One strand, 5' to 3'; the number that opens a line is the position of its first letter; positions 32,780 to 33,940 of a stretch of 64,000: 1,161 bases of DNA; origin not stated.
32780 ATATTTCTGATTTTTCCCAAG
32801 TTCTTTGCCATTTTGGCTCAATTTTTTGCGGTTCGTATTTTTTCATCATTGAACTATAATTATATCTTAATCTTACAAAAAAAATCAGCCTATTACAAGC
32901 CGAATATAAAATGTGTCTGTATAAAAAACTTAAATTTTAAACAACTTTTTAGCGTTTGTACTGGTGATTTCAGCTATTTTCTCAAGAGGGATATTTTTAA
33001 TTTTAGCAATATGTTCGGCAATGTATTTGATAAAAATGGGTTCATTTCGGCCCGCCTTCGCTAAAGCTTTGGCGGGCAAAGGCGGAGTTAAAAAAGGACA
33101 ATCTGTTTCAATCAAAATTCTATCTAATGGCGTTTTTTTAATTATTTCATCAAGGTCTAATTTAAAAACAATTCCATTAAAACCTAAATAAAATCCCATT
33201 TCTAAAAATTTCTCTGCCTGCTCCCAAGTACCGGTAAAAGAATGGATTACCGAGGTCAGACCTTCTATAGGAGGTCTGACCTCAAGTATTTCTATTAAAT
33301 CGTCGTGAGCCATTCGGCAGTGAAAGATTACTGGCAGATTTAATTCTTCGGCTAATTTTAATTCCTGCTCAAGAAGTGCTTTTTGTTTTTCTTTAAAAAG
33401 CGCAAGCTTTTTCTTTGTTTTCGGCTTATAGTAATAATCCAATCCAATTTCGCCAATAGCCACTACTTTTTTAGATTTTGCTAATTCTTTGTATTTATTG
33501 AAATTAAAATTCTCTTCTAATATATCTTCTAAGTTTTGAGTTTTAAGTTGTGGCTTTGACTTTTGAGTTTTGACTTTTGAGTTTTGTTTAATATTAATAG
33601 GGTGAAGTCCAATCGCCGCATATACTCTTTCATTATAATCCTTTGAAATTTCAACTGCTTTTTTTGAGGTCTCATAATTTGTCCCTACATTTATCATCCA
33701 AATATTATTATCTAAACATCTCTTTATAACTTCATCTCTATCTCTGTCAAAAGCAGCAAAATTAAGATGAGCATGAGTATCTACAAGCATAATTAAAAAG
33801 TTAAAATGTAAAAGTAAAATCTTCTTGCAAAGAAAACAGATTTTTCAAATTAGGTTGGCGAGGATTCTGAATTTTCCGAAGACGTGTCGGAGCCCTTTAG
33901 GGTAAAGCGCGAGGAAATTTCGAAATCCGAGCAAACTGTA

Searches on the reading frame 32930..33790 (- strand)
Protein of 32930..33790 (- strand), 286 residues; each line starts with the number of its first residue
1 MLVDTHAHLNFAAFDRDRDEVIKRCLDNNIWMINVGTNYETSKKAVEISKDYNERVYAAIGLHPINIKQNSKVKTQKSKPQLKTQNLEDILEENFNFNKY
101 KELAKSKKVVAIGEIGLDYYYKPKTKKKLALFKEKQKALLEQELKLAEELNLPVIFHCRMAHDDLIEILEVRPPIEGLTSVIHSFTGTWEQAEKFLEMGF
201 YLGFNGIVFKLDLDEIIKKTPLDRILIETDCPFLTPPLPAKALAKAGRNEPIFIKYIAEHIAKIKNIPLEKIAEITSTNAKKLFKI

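Call 10: find_homologous_proteins(query=window:32930-33790:-)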
Query window:32930-33790:- (286 aa): 7996 proteins with E <= 0.001 among 8000 candidates; the best 120 are listed.
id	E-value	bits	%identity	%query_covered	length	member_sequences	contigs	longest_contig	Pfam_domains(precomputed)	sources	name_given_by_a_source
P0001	3.5e-185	632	100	100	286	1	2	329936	PF01026.28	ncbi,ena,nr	ncbi:TatD family hydrolase [Candidatus Parcubacteria bacterium]|nr:TatD family hydrolase [Candidatus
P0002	4.2e-122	425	69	100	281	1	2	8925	PF01026.28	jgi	-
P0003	2.1e-120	419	66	100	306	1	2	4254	PF01026.28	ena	-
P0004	1.2e-119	417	65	100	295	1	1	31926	PF01026.28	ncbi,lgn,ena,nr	ncbi:TatD family hydrolase [Patescibacteria group bacterium]|nr:TatD family hydrolase [Patescibacter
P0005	9.2e-119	414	69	100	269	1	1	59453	PF01026.28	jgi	jgi:TatD DNase family protein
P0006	4.6e-118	412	70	100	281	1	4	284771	PF01026.28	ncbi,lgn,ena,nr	ncbi:TatD family hydrolase [Candidatus Parcubacteria bacterium]|nr:TatD family hydrolase [Candidatus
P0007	8.6e-118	411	65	99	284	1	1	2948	PF01026.28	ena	-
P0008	3.1e-117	409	66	100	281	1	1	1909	PF01026.28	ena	-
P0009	3.7e-117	409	65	100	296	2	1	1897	PF01026.28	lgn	-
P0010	1.3e-116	407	66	99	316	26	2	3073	PF01026.28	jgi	-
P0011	4.6e-114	399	67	99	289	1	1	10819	PF01026.28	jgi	-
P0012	6.5e-114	398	66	100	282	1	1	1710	PF01026.28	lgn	-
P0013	1.0e-113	398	64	100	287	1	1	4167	PF01026.28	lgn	-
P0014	2.2e-113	396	66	100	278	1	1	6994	PF01026.28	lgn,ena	-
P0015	3.0e-112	393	62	100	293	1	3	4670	PF01026.28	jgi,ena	-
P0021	8.5e-111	388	62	100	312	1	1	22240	PF01026.28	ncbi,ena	-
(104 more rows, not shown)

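Call 39: find_encoding_contigs(protein=P0004, flank=10000, max_places=1)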
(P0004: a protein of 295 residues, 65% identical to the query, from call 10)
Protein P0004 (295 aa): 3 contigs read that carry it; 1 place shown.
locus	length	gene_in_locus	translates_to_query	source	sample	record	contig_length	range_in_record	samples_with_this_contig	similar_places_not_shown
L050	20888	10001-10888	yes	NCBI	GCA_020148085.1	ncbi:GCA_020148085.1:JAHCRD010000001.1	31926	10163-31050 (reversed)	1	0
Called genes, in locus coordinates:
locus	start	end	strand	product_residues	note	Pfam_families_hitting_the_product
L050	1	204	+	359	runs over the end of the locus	PF08264:Anticodon_1, PF19302:DUF5915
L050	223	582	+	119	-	-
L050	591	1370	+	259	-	PF11967:RecO_N, PF02565:RecO_C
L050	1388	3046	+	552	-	-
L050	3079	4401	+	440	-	PF00587:tRNA-synt_2b, PF03129:HGTP_anticodon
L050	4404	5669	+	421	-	PF00675:Peptidase_M16, PF05193:Peptidase_M16_C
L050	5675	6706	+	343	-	PF01594:AI-2E_transport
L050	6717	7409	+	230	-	PF00590:TP_methylase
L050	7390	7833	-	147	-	-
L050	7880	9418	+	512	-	PF00133:tRNA-synt_1, PF09334:tRNA-synt_1g, PF00133:tRNA-synt_1, PF01406:tRNA-synt_1e, PF08264:Anticodon_1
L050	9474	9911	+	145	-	-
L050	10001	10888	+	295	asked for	PF01026:TatD_DNase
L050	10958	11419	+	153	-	-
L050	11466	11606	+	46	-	-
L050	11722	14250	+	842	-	PF00133:tRNA-synt_1, PF01406:tRNA-synt_1e (faint), PF09334:tRNA-synt_1g, PF13603:tRNA-synt_1_2, PF00133:tRNA-synt_1, PF08264:Anticodon_1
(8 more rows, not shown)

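Call 40: find_encoding_contigs(protein=P0021, flank=10000, max_places=1)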
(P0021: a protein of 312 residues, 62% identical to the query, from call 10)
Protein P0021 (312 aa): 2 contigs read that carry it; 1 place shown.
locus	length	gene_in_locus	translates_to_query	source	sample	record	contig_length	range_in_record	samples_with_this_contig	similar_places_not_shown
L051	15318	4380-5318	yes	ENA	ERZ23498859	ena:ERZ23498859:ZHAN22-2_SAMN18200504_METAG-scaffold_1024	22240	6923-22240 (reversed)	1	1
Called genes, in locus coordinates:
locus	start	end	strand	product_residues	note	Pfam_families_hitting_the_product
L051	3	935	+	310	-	?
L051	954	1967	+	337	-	PF01594:AI-2E_transport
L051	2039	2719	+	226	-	PF00590:TP_methylase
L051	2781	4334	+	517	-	PF00133:tRNA-synt_1, PF01406:tRNA-synt_1e (weak), PF09334:tRNA-synt_1g, PF00133:tRNA-synt_1, PF08264:Anticodon_1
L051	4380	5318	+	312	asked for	PF01026:TatD_DNase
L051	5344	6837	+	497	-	PF01943:Polysacc_synt, PF03023:MurJ (weak), PF13440:Polysacc_synt_3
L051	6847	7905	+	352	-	PF01370:Epimerase, PF04321:RmlD_sub_bind (faint), PF16363:GDP_Man_Dehyd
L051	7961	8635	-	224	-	-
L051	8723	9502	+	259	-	PF00106:adh_short, PF23441:SDR, PF26733:03009_C (faint), PF01073:3Beta_HSD (faint), PF08659:KR, PF13561:adh_short_C2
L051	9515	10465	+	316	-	PF01370:Epimerase, PF04321:RmlD_sub_bind, PF16363:GDP_Man_Dehyd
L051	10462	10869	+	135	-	-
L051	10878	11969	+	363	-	PF00155:Aminotran_1_2, PF01041:DegT_DnrJ_EryC1, PF01212:Beta_elim_lyase (weak), PF00266:Aminotran_5, PF01053:Cys_Met_Meta_PP (weak)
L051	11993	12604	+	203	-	PF08241:Methyltransf_11, PF13649:Methyltransf_25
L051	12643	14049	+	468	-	PF00884:Sulfatase, PF01663:Phosphodiest (faint), PF16347:SGSH_C (weak)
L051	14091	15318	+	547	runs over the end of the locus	PF13714:PEP_mutase, PF00463:ICL (weak), PF12804:NTP_transf_3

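Call 72: predict_structure(alignment_id=A1)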
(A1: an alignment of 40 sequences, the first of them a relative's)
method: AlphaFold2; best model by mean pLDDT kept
length: 286 residues; sequences in the alignment: 40
mean_pLDDT: 90.3   pTM: 0.90
mean pLDDT of the five models: 90.3, 89.7, 87.9, 86.3, 84.8
residues with pLDDT >= 90: 222; 70-90: 38; 50-70: 12; < 50: 14
segments of 3 or more residues with pLDDT < 50: 71-84
pLDDT, mean of each block of 10 residues (from residue 1): 97 92 97 97 98 97 85 42 59 91 98 96 90 94 96 97 96 78 98 97 95 97 97 79 70 96 98 98 97
secondary structure, 60 per line:
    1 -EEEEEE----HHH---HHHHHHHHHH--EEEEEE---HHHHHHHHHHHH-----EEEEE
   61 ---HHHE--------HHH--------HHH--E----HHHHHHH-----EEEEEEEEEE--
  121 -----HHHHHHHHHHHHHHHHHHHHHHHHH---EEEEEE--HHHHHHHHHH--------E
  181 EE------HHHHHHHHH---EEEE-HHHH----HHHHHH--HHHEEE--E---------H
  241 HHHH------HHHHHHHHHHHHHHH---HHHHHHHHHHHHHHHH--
elements in order: E2-7 H18-27 E30-35 H39-50 E56-60 H97-103 E109-118 H126-150 E154-159 H162-171 E180-182 H189-197 E201-204 H206-209 H214-219 E225-227 H240-244 H251-265 H269-284

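Call 82: find_encoding_contigs(protein=P0002, flank=1500, max_places=1)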
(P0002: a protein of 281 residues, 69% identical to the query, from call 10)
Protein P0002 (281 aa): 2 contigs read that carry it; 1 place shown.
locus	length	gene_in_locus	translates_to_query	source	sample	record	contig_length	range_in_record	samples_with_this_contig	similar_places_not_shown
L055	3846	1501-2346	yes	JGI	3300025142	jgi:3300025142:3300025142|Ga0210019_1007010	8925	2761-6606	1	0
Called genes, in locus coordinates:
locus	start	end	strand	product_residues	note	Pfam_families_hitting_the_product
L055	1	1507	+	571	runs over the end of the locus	PF00133:tRNA-synt_1 (weak), PF01406:tRNA-synt_1e (faint), PF09334:tRNA-synt_1g, PF00133:tRNA-synt_1 (weak), PF19303:Anticodon_3, PF08264:Anticodon_1 (faint)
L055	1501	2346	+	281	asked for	PF01026:TatD_DNase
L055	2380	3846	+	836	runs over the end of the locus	PF00133:tRNA-synt_1, PF01406:tRNA-synt_1e (faint), PF09334:tRNA-synt_1g, PF13603:tRNA-synt_1_2, PF00133:tRNA-synt_1, PF08264:Anticodon_1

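Call 83: find_encoding_contigs(protein=P0010, flank=1500, max_places=1)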
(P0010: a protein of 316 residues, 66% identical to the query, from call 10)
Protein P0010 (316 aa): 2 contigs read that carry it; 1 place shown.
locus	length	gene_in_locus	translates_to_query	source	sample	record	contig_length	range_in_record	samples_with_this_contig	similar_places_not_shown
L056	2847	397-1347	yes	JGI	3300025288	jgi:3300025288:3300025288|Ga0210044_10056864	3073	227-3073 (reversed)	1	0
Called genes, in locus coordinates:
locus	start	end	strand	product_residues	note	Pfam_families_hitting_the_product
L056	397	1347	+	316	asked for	PF01026:TatD_DNase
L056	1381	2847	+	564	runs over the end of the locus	?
